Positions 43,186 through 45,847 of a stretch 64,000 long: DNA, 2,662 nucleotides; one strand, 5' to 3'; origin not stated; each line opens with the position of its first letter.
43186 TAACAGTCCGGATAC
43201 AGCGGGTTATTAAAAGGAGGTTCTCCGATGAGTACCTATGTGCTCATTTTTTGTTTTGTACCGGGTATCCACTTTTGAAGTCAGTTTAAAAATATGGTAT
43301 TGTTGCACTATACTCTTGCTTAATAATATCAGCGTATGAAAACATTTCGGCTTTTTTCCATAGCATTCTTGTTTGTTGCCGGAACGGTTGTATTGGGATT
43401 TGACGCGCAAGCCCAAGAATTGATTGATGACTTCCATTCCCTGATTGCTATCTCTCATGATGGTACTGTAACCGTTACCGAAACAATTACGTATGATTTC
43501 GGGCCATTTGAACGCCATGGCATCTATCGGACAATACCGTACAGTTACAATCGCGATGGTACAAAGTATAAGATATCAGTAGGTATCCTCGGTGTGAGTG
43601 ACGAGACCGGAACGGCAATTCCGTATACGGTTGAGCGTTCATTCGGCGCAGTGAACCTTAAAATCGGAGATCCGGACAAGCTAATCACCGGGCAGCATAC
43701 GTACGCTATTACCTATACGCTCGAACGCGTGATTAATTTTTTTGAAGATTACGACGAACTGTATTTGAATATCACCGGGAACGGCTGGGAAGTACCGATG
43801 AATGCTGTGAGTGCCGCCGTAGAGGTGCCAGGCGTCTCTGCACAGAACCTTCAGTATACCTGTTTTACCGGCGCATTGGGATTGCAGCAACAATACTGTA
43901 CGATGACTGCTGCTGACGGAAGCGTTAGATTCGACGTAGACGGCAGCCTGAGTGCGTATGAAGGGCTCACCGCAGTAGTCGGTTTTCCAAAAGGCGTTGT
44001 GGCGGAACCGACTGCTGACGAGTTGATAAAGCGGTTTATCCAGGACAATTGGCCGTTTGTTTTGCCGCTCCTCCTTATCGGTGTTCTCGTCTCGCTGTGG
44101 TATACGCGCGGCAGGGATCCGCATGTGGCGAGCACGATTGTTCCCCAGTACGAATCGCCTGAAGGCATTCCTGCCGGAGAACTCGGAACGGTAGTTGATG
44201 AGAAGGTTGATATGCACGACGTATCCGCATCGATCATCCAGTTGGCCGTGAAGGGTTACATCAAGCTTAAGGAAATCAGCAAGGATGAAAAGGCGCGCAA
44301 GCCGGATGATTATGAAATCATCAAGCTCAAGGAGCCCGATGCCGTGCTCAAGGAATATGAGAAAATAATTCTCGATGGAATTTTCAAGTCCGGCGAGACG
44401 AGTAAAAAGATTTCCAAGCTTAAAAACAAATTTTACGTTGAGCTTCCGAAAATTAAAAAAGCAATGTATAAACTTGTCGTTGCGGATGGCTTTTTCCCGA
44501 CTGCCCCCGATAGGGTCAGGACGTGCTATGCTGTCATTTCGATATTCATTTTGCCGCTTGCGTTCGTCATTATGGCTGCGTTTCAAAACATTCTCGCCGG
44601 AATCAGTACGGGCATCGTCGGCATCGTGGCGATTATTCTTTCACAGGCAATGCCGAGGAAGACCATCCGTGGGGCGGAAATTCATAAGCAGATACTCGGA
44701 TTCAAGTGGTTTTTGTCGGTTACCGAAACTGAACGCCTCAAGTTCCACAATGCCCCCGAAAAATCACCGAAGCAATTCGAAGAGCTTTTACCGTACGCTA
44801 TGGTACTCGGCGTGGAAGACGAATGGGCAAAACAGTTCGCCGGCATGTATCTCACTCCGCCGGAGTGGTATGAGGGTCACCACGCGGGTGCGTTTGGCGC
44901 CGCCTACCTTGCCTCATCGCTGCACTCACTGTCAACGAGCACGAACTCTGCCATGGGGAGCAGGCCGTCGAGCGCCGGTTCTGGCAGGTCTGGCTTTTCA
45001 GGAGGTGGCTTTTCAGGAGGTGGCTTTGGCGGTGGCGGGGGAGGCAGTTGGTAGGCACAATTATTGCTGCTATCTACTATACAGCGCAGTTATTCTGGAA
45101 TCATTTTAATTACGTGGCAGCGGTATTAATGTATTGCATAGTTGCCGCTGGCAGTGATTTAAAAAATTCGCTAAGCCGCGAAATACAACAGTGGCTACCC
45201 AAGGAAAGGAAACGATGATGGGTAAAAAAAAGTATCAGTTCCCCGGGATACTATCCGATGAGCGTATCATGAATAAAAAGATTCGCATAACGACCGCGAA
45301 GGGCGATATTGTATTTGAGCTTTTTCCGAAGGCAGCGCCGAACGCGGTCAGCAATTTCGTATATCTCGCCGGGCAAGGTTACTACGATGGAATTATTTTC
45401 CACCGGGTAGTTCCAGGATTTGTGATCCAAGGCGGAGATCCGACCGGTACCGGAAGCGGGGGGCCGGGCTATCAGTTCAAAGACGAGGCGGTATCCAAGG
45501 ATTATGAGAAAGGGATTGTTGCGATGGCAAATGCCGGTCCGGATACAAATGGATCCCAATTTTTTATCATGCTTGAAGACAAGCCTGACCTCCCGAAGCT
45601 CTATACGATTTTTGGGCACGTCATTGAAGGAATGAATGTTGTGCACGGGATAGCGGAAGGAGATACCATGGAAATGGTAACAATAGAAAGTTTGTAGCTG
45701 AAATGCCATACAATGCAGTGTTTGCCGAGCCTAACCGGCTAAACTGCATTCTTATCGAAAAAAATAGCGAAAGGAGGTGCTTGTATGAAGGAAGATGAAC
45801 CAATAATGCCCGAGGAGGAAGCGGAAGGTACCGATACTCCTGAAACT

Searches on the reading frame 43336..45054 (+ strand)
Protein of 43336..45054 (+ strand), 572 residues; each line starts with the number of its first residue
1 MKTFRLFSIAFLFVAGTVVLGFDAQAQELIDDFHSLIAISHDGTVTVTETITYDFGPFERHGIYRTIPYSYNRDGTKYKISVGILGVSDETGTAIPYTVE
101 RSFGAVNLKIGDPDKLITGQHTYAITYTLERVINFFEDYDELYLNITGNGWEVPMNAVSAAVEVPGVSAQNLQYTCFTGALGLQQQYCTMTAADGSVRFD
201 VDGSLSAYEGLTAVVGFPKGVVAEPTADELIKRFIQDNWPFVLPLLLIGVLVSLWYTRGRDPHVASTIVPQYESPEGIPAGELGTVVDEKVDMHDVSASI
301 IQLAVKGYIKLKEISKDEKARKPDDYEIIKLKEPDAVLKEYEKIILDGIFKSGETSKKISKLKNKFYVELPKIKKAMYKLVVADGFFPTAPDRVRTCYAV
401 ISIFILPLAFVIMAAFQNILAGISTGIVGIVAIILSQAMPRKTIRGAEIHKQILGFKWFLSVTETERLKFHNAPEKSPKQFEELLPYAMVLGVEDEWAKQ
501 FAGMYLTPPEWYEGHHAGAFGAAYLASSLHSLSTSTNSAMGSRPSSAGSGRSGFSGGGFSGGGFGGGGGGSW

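Call 10: search_protein_families(library=pfam, proteins=[window:43336-45054:+], max_evalue=0.01)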
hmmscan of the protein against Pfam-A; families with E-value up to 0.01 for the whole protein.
window:43336-45054:+ (572 aa): 2 families
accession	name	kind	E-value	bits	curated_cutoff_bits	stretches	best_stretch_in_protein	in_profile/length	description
PF20990.2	DUF2207_C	-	7.1e-45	154.1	33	1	270-501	2-247/247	Predicted membrane protein (DUF2207) C-terminal domain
PF09972.14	DUF2207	-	6.6e-34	118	24.4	1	30-217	2-172/172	Predicted membrane protein (DUF2207) N-terminal domain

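Call 16: find_encoding_contigs(protein=window:43336-45054:+, flank=4000, max_places=10)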
Protein window:43336-45054:+ (572 aa): no gene with exactly this product is on record in the collection.

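Call 20: find_related_loci(query=window:43336-45054:+, collection=genome_contigs, flank=4000)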
Query window:43336-45054:+ (572 aa) in genome_contigs; peptide patterns used: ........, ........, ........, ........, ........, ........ (x = any residue, [..] = any of these).
43 stretches matched a pattern; 4 encode a relative of the query (tblastn E <= 1e-3); 4 distinct loci.
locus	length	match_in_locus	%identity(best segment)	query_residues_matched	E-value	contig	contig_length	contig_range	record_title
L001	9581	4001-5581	39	19-544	1e-115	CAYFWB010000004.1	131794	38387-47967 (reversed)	MAG TPA_asm: uncultured Candidatus Peribacteria bacterium isolate ERP107533_co1_137 genome assembly, contig: NODE_19_len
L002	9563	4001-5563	39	30-544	1e-108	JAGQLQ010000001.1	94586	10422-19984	MAG: Candidatus Peregrinibacteria bacterium isolate HKST-UBA20 2015-01-06_1_(paired)_contig_4257, whole genome shotgun s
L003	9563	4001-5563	39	30-544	5e-110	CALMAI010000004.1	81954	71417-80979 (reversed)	MAG TPA_asm: uncultured Candidatus Peregrinibacteria bacterium isolate SRR2107183_bin.16_CONCOCT_v1.1_MAG genome assembl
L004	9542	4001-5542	36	37-544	6e-95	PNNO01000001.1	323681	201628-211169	MAG: bacterium isolate SW.3.65 SW_1000004_323681, whole genome shotgun sequence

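Call 22: find_homologous_proteins(query=window:43336-45054:+, max_evalue=1e-20)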
Query window:43336-45054:+ (572 aa): 1079 proteins with E <= 1e-20 among 8000 candidates; the best 120 are listed.
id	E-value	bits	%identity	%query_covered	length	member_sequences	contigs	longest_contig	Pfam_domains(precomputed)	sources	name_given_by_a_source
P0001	0.0e+0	1297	100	100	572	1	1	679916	PF20990.3,PF09972.15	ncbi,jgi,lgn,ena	ncbi:MAG: DUF2207 domain-containing protein [Patescibacteria group bacterium]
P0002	0.0e+0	1029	77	95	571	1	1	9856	PF20990.3,PF09972.15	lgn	-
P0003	2.2e-209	715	54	95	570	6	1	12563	PF20990.3,PF09972.15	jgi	-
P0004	2.0e-207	709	54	94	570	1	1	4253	PF20990.3,PF09972.15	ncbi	-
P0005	6.3e-201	687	52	96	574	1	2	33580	PF20990.3,PF09972.15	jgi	-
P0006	1.2e-199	683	53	99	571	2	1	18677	PF20990.3,PF09972.15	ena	-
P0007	7.0e-199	680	52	95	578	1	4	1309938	PF20990.3,PF09972.15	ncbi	ncbi:MAG: DUF2207 domain-containing protein [Candidatus Kerfeldbacteria bacterium]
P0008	6.2e-197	674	53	94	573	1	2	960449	PF20990.3,PF09972.15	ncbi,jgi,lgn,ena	ncbi:MAG: DUF2207 domain-containing protein [Patescibacteria group bacterium]|jgi:uncharacterized me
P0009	9.0e-197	673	51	96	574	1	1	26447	PF20990.3,PF09972.15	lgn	-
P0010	1.8e-196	672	53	94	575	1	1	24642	PF20990.3,PF09972.15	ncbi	-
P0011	9.2e-196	670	53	94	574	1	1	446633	PF20990.3,PF09972.15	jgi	-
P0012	1.2e-191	656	52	91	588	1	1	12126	PF20990.3,PF09972.15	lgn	-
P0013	5.2e-191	654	52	90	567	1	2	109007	PF20990.3,PF09972.15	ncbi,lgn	-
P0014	8.2e-191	654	51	90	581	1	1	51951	PF20990.3,PF09972.15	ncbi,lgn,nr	ncbi:MAG: DUF2207 domain-containing protein [bacterium]|nr:DUF2207 domain-containing protein [bacter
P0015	8.4e-191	654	62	55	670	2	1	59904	PF20990.3,PF09972.15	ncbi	-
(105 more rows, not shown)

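Call 23: find_encoding_contigs(protein=P0002, flank=5000, max_places=3)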
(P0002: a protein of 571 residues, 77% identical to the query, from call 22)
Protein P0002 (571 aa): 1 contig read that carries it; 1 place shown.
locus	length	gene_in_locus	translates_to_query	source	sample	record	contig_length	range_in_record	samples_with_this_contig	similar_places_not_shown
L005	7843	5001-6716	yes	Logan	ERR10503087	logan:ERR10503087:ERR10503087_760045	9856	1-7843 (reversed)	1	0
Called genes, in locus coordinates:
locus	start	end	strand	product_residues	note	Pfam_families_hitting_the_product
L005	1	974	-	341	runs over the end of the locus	PF13353:Fer4_12 (weak), PF04055:Radical_SAM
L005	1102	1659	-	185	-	-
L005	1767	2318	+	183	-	PF10469:AKAP7_NLS (weak), PF02834:LigT_PEase, PF13563:2_5_RNA_ligase2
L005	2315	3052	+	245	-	PF03808:Glyco_tran_WecG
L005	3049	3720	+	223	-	PF02592:Vut_1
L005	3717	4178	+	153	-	PF14512:TM1586_NiRdase (faint), PF00881:Nitroreductase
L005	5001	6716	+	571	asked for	PF09972:DUF2207, PF20990:DUF2207_C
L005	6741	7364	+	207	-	PF00160:Pro_isomerase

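Call 24: find_encoding_contigs(protein=P0003, flank=5000, max_places=3)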
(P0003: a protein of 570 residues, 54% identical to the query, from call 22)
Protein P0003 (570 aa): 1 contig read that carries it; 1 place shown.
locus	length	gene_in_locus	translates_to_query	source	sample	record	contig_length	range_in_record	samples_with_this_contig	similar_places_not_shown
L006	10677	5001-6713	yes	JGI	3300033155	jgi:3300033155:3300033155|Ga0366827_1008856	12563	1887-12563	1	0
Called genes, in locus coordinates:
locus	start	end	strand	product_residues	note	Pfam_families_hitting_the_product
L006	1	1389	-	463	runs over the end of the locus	-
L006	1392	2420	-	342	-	PF04055:Radical_SAM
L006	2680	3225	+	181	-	PF10469:AKAP7_NLS (weak), PF02834:LigT_PEase, PF13563:2_5_RNA_ligase2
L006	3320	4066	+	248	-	PF03808:Glyco_tran_WecG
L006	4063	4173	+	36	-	-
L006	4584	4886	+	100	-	-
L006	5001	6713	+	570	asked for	PF09972:DUF2207, PF20990:DUF2207_C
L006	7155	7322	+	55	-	PF04014:MazE_antitoxin (weak)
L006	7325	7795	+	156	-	PF02590:SPOUT_MTase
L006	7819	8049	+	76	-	-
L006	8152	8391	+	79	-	PF08713:DNA_alkylation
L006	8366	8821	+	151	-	PF08713:DNA_alkylation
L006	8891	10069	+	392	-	-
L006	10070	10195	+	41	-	-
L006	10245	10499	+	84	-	-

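Call 94: search_protein_families(library=padloc, proteins=[window:43336-45054:+], max_evalue=0.1)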
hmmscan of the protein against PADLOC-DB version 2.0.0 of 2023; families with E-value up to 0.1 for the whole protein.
window:43336-45054:+ (572 aa): 0 families

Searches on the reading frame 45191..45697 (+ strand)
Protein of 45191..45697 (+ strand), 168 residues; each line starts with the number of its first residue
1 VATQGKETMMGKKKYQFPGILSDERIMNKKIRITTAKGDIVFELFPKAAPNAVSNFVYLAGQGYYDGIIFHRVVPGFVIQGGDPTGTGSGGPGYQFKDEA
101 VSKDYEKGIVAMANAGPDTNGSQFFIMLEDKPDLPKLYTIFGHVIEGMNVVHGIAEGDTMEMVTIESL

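Call 10: search_protein_families(library=pfam, proteins=[window:45191-45697:+], max_evalue=0.01)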
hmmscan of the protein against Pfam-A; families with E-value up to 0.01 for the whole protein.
window:45191-45697:+ (168 aa): 1 family
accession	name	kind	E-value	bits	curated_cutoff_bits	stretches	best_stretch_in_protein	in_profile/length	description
PF00160.26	Pro_isomerase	-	1.3e-44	152.7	21.7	1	31-161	2-144/159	Cyclophilin type peptidyl-prolyl cis-trans isomerase/CLD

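Call 17: find_encoding_contigs(protein=window:45191-45697:+, flank=6000, max_places=10)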
Protein window:45191-45697:+ (168 aa): no gene with exactly this product is on record in the collection.
